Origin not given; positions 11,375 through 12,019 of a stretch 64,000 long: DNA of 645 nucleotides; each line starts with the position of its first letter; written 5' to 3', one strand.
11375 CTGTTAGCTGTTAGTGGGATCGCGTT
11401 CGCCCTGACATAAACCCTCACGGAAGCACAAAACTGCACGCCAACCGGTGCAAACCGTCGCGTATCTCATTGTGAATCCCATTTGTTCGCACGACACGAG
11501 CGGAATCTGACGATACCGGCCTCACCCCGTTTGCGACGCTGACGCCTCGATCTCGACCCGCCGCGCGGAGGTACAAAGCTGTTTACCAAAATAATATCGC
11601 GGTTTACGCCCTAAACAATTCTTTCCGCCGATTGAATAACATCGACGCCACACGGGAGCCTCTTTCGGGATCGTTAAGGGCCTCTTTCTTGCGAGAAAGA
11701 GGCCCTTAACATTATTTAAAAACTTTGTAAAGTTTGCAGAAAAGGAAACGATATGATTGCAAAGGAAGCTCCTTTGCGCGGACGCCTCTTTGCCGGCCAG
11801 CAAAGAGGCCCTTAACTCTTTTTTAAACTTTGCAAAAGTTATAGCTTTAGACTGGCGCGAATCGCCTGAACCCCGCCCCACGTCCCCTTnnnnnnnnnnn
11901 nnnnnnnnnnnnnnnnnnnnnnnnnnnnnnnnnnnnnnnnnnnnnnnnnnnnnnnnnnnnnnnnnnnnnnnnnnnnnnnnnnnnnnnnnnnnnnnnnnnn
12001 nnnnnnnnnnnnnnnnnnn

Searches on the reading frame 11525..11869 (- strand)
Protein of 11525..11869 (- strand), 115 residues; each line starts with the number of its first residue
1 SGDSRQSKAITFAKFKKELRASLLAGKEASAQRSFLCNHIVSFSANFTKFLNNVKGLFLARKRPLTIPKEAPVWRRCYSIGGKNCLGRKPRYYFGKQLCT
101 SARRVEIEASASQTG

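Call 86: find_homologous_proteins(query=A9, max_evalue=0.001)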
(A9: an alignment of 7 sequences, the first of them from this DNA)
Query A9 (7 sequences) (115 aa, profile of the alignment): 3 proteins with E <= 0.001 among 8000 candidates.
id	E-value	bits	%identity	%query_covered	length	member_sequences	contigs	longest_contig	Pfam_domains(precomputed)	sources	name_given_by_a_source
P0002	2.7e-14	71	65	44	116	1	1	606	-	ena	-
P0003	1.4e-13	69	61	36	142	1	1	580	-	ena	-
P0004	2.1e-9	55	73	35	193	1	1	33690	-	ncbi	-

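Call 87: find_encoding_contigs(protein=P0004, flank=10000)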
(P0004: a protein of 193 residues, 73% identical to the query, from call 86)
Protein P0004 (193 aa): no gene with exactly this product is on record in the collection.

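Call 88: find_encoding_contigs(protein=P0002, flank=10000)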
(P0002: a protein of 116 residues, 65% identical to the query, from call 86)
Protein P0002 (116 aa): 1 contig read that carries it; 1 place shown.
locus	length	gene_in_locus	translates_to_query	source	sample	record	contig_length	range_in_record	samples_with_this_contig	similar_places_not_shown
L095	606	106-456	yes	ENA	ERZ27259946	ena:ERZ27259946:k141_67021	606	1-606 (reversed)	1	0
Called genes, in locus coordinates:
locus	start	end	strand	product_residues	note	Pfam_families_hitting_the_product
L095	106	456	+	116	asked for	-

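Call 89: find_encoding_contigs(protein=P0003, flank=10000)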
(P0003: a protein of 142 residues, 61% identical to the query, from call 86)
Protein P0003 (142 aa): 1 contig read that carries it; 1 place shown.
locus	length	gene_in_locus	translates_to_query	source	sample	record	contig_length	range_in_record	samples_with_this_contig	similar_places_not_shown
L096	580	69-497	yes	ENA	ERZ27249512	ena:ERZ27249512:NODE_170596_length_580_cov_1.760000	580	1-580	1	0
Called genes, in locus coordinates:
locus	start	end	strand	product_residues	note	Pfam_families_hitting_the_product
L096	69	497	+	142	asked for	-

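Call 90: list_cluster_members(proteins=[P0004])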
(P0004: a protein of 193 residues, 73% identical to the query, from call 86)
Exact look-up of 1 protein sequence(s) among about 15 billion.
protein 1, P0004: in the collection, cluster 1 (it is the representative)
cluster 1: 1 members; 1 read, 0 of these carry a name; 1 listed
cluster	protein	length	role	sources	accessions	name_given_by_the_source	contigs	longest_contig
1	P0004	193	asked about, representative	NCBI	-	-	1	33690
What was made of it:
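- Tried and rejected: Retrieving the 33.7-kb NCBI contig that carries P0004 failed (calls 87, 90).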

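Call 105: search_protein_families(library=pfam, max_evalue=0.1, proteins=[window:11525-11869:-])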
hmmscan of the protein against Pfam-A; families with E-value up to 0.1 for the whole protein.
seq(115 aa): 0 families
